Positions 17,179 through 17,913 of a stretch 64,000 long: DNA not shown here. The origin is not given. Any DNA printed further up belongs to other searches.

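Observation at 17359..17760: NlpC/P60 cell-wall-peptidase-like domain inserted in-frame into the B5 domain of pheT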

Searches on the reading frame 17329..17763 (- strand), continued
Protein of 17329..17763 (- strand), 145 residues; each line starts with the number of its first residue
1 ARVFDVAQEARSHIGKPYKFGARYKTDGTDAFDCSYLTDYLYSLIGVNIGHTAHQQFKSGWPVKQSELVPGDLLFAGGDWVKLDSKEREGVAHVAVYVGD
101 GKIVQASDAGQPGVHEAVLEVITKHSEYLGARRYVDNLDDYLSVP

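Call 48: fold_search(model_id=the predicted structure, library=pdb)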
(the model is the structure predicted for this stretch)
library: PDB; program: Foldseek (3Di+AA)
matches with E <= 10: 266; with E <= 0.001: 65
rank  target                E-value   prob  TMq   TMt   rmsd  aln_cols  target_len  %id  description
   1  7cfl_B                1.8e-10  1.00  0.73  0.86   2.4       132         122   31  X-ray structure of autolysin Acd24020 catalytic domain from Clostridium difficile (released 2020-11-25)
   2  7cfl_A                2.2e-10  1.00  0.74  0.84   2.8       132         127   31  X-ray structure of autolysin Acd24020 catalytic domain from Clostridium difficile (released 2020-11-25)
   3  8v3w_H                7.0e-10  1.00  0.70  0.19   3.3       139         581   32  CryoEM Structure of Diffocin - precontracted - Baseplate - focused refinement on triplex region (released 2024-08-28)
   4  2evr                  5.1e-09  1.00  0.71  0.47   2.7       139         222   24  CRYSTAL STRUCTURE OF A PUTATIVE GAMMA-D-GLUTAMYL-L-DIAMINO ACID ENDOPEPTIDASE (NPUN_R0659) FROM NOSTOC PUNCTIFORME PCC 7 (released 2005-11-22)
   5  3h41                  5.4e-09  1.00  0.74  0.36   3.6       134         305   30  CRYSTAL STRUCTURE OF A NLPC/P60 FAMILY PROTEIN (BCE_2878) FROM BACILLUS CEREUS ATCC 10987 AT 1.79 A RESOLUTION (released 2009-05-05)
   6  7v6s_A                6.2e-09  1.00  0.70  0.81   2.5       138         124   22  Crystal structure of bacterial peptidase (released 2022-08-24)
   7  6biq_A                7.5e-09  1.00  0.72  0.40   2.5       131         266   25  Structure of NlpC2 from Trichomonas vaginalis (released 2018-11-07)
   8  8xup_E                7.5e-09  1.00  0.68  0.72   2.8       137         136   23  Crystal structure of lipoprotein NlpI in complex with MepS (released 2024-06-05)
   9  6biq_B                8.5e-09  1.00  0.71  0.40   2.6       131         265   26  Structure of NlpC2 from Trichomonas vaginalis (released 2018-11-07)
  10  7v6u_B                8.5e-09  1.00  0.69  0.78   2.5       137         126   23  Crystal structure of bacterial peptidase (released 2022-08-24)
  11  8xud_J                1.0e-08  1.00  0.70  0.69   2.7       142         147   25  Crystal structure of adaptor NlpI in complex with endopeptidase MepS and PDZ-protease Prc (released 2024-06-05)
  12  8xup_G                1.0e-08  1.00  0.68  0.67   3.1       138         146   23  Crystal structure of lipoprotein NlpI in complex with MepS (released 2024-06-05)
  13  6bim                  1.2e-08  1.00  0.72  0.39   2.4       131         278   27  Structure of NlpC1 from Trichomonas vaginalis (released 2018-11-07)
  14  9ubf_A                1.3e-08  1.00  0.70  0.81   2.6       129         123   27  X-ray structure of Clostridioides difficile autolysin Acd33800 catalytic domain (released 2025-10-15)
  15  8xud_K                1.3e-08  1.00  0.69  0.71   3.0       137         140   23  Crystal structure of adaptor NlpI in complex with endopeptidase MepS and PDZ-protease Prc (released 2024-06-05)
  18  8er5_B                1.8e-08  1.00  0.70  0.81   2.1       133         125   31  Crystal Structure of NlpC/P60 domain from Clostridium innocuum NlpC/P60 domain-containing protein CI_01448. (released 2023-10-18)
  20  8er5_A                2.2e-08  1.00  0.70  0.80   2.1       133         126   31  Crystal Structure of NlpC/P60 domain from Clostridium innocuum NlpC/P60 domain-containing protein CI_01448. (released 2023-10-18)
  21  4fdy_A                2.2e-08  1.00  0.72  0.37   3.0       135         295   24  Crystal structure of a similar to lipoprotein, NLP/P60 family (SAV0400) from Staphylococcus aureus subsp. aureus Mu50  (released 2012-07-25)
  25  9ubf_B                3.5e-08  1.00  0.69  0.81   2.5       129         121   25  X-ray structure of Clostridioides difficile autolysin Acd33800 catalytic domain (released 2025-10-15)
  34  4xcm_B                1.5e-07  1.00  0.63  0.43   4.4       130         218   28  Crystal structure of the putative NlpC/P60 D,L endopeptidase from T. thermophilus (released 2015-01-14)
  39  3i86_B                3.4e-07  1.00  0.68  0.71   3.4       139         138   25  Crystal structure of the P60 Domain from M. avium subspecies paratuberculosis antigen MAP1204 (released 2010-07-21)
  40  3i86_A                3.4e-07  1.00  0.64  0.68   4.3       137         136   25  Crystal structure of the P60 Domain from M. avium subspecies paratuberculosis antigen MAP1204 (released 2010-07-21)
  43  4xcm_A                6.1e-07  1.00  0.64  0.54   4.5       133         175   29  Crystal structure of the putative NlpC/P60 D,L endopeptidase from T. thermophilus (released 2015-01-14)
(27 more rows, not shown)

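Call 49: list_cluster_members(proteins=[P0196, P0209, P0215, P0218, P0220, P0223, P0247, P0255, P0258, P0263])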
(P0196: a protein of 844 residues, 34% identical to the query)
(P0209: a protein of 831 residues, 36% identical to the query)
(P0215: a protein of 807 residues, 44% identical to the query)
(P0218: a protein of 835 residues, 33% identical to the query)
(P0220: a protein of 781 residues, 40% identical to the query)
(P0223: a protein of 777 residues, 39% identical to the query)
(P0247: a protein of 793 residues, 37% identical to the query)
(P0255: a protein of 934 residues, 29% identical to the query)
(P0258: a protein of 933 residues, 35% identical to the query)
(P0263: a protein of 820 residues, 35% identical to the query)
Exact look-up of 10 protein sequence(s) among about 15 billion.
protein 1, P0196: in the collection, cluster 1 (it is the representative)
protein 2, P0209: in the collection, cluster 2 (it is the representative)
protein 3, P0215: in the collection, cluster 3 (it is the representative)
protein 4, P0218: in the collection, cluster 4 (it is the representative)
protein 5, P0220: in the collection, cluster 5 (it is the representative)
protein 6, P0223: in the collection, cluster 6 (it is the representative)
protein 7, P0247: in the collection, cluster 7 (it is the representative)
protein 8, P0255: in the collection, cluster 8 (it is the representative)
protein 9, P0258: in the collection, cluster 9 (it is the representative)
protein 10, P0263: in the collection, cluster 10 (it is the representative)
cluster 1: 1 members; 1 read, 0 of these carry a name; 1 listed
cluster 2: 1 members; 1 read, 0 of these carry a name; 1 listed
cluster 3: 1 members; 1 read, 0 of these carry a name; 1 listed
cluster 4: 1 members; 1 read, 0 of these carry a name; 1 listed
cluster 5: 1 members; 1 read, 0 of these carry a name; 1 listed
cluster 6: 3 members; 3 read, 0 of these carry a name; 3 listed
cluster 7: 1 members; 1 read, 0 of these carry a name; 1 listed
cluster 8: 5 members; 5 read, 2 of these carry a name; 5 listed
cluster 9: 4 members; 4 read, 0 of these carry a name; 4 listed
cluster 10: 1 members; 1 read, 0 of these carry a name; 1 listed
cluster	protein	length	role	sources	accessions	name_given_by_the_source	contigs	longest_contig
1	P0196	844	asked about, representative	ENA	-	-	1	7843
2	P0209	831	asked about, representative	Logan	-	-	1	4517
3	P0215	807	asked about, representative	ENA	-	-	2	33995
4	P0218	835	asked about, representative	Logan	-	-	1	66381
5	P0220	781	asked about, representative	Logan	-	-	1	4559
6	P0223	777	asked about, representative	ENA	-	-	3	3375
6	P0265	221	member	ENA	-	-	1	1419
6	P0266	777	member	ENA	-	-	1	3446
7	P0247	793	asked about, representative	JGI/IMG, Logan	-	-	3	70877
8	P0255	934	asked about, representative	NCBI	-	-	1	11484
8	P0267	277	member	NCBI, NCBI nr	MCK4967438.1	MAG: hypothetical protein KAS12_00155, partial [Candidatus Aenigmarchaeota archaeon] | hypothetical protein [Candidatus Aenigmarchaeota archaeon]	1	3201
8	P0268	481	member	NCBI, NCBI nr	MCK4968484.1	MAG: C40 family peptidase, partial [Candidatus Aenigmarchaeota archaeon] | C40 family peptidase [Candidatus Aenigmarchaeota archaeon]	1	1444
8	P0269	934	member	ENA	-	-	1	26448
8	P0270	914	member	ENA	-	-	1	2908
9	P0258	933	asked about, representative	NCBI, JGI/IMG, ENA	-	-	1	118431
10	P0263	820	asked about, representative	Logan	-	-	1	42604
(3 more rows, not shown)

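Call 51: find_related_loci(query=A3, collection=genome_contigs, flank=8000)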
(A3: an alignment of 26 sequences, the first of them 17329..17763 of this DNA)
Query A3 (145 aa) in genome_contigs; peptide patterns used: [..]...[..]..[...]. (x = any residue, [..] = any of these).
56 stretches matched a pattern; 52 encode a relative of the query (tblastn E <= 1e-3); 52 distinct loci.
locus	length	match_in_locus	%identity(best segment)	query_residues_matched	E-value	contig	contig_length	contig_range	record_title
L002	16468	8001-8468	58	1-145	9e-59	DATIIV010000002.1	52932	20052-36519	MAG TPA_asm: Candidatus Saccharimonadia bacterium isolate SMAG_U15674 k141_604486, whole genome shotgun sequence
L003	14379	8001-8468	53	1-144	3e-53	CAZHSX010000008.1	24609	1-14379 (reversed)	MAG TPA_asm: uncultured Candidatus Saccharimonadales bacterium isolate SRP200132_co1_795 genome assembly, contig: NODE_3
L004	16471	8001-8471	54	1-144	9e-53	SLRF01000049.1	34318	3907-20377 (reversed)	MAG: Candidatus Saccharibacteria bacterium isolate CSSed165cm_563 CSSed16-5cm-1769, whole genome shotgun sequence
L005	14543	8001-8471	53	4-145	8e-52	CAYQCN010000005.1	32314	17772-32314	MAG TPA_asm: uncultured Candidatus Saccharibacteria bacterium isolate binchicken_co32_439 genome assembly, contig: NODE_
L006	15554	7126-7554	58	1-144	2e-50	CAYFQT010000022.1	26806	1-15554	MAG TPA_asm: uncultured Candidatus Saccharibacteria bacterium isolate ERP108616_co1_127 genome assembly, contig: k119_13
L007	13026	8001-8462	50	4-144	4e-48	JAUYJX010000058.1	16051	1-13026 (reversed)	MAG: bacterium isolate C24_metabat.bin.170 C24_k141_990498, whole genome shotgun sequence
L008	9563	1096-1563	49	1-144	4e-47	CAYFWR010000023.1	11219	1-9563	MAG TPA_asm: uncultured Candidatus Saccharibacteria bacterium isolate ERP108616_co2_239 genome assembly, contig: NODE_10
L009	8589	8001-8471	47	1-144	8e-45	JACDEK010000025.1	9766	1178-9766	MAG: Candidatus Saccharibacteria bacterium isolate MGR_bin358 SD2903_NODE_1092_length_9766_cov_1.018259, whole genome sh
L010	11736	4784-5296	49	1-144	7e-44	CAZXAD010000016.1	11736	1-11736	MAG TPA_asm: uncultured Candidatus Saccharibacteria bacterium isolate binchicken_co207_172 genome assembly, contig: NODE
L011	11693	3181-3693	47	1-144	8e-44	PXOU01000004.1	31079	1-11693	MAG: Candidatus Saccharibacteria bacterium QS_5_54_17 qs_5_scaffold_215, whole genome shotgun sequence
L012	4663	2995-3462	47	1-144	2e-42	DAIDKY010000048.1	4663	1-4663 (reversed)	MAG TPA_asm: bacterium isolate clean414 NODE_48_length_4663_cov_3.129307, whole genome shotgun sequence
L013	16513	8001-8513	44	1-144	1e-41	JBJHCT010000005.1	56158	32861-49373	MAG: Candidatus Saccharibacteria bacterium isolate SF2967_J5348.maxbin.058 NODE_687_length_56158_cov_1.935018, whole gen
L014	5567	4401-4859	44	4-144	2e-40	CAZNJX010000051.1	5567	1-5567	MAG TPA_asm: uncultured Candidatus Saccharibacteria bacterium isolate binchicken_co105_421 genome assembly, contig: NODE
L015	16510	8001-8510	45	4-144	2e-40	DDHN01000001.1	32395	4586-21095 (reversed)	MAG TPA_asm: Patescibacteria group bacterium UBA1875 UBA1875_contig_3286, whole genome shotgun sequence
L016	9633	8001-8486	46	1-145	2e-40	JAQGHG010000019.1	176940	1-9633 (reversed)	MAG: Patescibacteria group bacterium isolate RYN_427 scaffold_1997864, whole genome shotgun sequence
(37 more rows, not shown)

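Call 55: find_encoding_contigs(protein=P0218, flank=6000, max_places=1)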
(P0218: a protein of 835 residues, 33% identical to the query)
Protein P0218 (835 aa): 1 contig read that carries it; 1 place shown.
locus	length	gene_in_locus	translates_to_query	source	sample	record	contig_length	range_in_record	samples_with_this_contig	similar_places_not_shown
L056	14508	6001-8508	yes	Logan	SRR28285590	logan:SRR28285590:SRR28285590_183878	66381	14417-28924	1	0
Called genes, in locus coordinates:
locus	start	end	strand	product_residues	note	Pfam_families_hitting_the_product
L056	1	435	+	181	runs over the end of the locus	PF02357:NusG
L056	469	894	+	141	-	PF03946:Ribosomal_L11_N, PF00298:Ribosomal_L11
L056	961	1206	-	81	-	-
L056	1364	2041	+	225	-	PF01467:CTP_transf_like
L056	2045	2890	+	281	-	PF00383:dCMP_cyt_deam_1, PF14437:MafB19-deam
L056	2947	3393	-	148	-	-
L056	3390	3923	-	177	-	PF00186:DHFR_1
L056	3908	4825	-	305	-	PF00303:Thymidylat_synt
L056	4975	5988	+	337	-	PF02912:Phe_tRNA-synt_N, PF01409:tRNA-synt_2d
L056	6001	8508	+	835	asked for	PF03484:B5 (faint), PF03483:B3_4, PF00877:NLPC_P60, PF17759:tRNA_synthFbeta, PF03147:FDX-ACB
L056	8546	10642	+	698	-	PF02518:HATPase_c, PF00204:DNA_gyraseB, PF01751:Toprim, PF00986:DNA_gyraseB_C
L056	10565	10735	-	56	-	-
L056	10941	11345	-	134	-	PF01951:Archease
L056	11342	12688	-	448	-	PF08245:Mur_ligase_M, PF02875:Mur_ligase_C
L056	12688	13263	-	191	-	PF01330:RuvA_N, PF00633:HHH (faint), PF14520:HHH_5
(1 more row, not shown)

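Call 56: find_homologous_proteins(query=P0218, max_evalue=1e-20)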
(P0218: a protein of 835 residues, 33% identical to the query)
Query P0218 (835 aa): 7674 proteins with E <= 1e-20 among 8000 candidates; the best 120 are listed.
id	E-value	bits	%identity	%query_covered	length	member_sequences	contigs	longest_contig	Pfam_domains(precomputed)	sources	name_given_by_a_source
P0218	0.0e+0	1849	100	100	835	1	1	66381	PF03483.23,PF03147.20,PF00877.26,PF03484.22,PF17759.7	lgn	-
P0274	7.3e-253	859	49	100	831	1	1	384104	PF03483.23,PF03147.20,PF05708.19,PF00877.26,PF03484.22,PF17759.7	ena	-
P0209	3.5e-228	778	45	100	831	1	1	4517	PF03483.23,PF03147.20,PF05708.19,PF00877.26,PF03484.22,PF17759.7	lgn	-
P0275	2.7e-226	772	46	100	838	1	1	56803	PF03483.23,PF03147.20,PF05708.19,PF00877.26,PF03484.22,PF17759.7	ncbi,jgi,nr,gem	ncbi:hypothetical protein C4553_02250 [Candidatus Parcubacteria bacterium]|nr:MAG: hypothetical prot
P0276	9.2e-224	763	44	100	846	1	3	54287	PF03483.23,PF03147.20,PF00877.26,PF03484.22,PF17759.7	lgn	-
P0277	4.3e-216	738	45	100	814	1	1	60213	PF03483.23,PF03147.20,PF00877.26,PF03484.22,PF17759.7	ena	-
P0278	1.5e-204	700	42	100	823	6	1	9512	PF03483.23,PF03147.20,PF00877.26,PF03484.22,PF17759.7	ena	-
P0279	4.1e-204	698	41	100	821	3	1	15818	PF03483.23,PF03147.20,PF00877.26,PF03484.22,PF17759.7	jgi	-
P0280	9.3e-204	697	41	100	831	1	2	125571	PF03483.23,PF03147.20,PF00877.26,PF03484.22,PF17759.7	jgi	jgi:phenylalanyl-tRNA synthetase beta subunit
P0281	1.6e-201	690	43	100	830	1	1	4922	PF03483.23,PF03147.20,PF05708.19,PF00877.26,PF03484.22,PF17759.7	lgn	-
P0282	7.9e-195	668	42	100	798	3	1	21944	PF03483.23,PF03147.20,PF00877.26,PF03484.22,PF17759.7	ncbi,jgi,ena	-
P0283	1.9e-193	663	41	100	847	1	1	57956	PF03483.23,PF03147.20,PF00877.26,PF03484.22,PF17759.7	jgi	-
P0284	2.1e-191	656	44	100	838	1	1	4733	PF03483.23,PF03147.20,PF00877.26,PF03484.22,PF17759.7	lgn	-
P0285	2.4e-189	649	42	100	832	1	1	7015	PF03483.23,PF03147.20,PF00877.26,PF03484.22,PF17759.7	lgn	-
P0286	9.0e-188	644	41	100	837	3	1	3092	PF03483.23,PF03147.20,PF00877.26,PF03484.22,PF17759.7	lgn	-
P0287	3.6e-186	639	40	100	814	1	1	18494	PF03483.23,PF03147.20,PF05708.19,PF00877.26,PF03484.22,PF17759.7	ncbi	-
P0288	8.3e-185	634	40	100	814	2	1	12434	PF03483.23,PF03147.20,PF05708.19,PF00877.26,PF03484.22,PF17759.7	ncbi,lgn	-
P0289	1.5e-181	624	39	100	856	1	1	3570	PF03483.23,PF03147.20,PF00877.26,PF03484.22,PF17759.7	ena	-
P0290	6.4e-179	615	39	100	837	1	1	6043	PF03483.23,PF03147.20,PF05708.19,PF00877.26,PF03484.22,PF17759.7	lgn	-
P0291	1.6e-177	610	39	100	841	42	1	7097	PF03483.23,PF03147.20,PF05708.19,PF00877.26,PF03484.22,PF17759.7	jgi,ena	-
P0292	5.2e-177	609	39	100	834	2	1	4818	PF03483.23,PF03147.20,PF00877.26,PF03484.22,PF17759.7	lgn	-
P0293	1.2e-172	594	38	100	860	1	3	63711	PF03483.23,PF03147.20,PF00877.26,PF03484.22,PF17759.7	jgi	-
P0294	1.5e-171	591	39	100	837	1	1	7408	PF03483.23,PF03147.20,PF00877.26,PF03484.22,PF17759.7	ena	-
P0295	3.1e-166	573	38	100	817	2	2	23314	PF03483.23,PF03147.20,PF00877.26,PF03484.22,PF17759.7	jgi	jgi:phenylalanyl-tRNA synthetase beta subunit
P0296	4.8e-165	569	39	100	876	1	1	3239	PF03483.23,PF03147.20,PF00877.26,PF03484.22,PF17759.7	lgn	-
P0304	4.4e-159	549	38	100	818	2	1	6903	PF03483.23,PF03147.20,PF00877.26,PF03484.22,PF17759.7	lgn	-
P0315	1.3e-156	541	38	100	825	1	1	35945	PF03483.23,PF03147.20,PF00877.26,PF03484.22,PF17759.7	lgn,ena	-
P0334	1.3e-154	535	38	100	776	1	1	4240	PF03483.23,PF03147.20,PF00877.26,PF03484.22,PF17759.7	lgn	-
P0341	5.4e-154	532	36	100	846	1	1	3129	PF03483.23,PF03147.20,PF00877.26,PF03484.22,PF17759.7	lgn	-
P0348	1.8e-153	531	38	100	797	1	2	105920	PF03483.23,PF03147.20,PF00877.26,PF03484.22,PF17759.7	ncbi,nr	ncbi:MAG: phenylalanine--tRNA ligase beta subunit-related protein [Parcubacteria group bacterium]|nr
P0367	6.7e-152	526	37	100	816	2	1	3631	PF03483.23,PF03147.20,PF00877.26,PF03484.22,PF17759.7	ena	-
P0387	5.0e-150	519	37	100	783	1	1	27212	PF03483.23,PF03147.20,PF00877.26,PF03484.22,PF17759.7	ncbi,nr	ncbi:MAG: C40 family peptidase [Candidatus Terrybacteria bacterium]|nr:C40 family peptidase [Candida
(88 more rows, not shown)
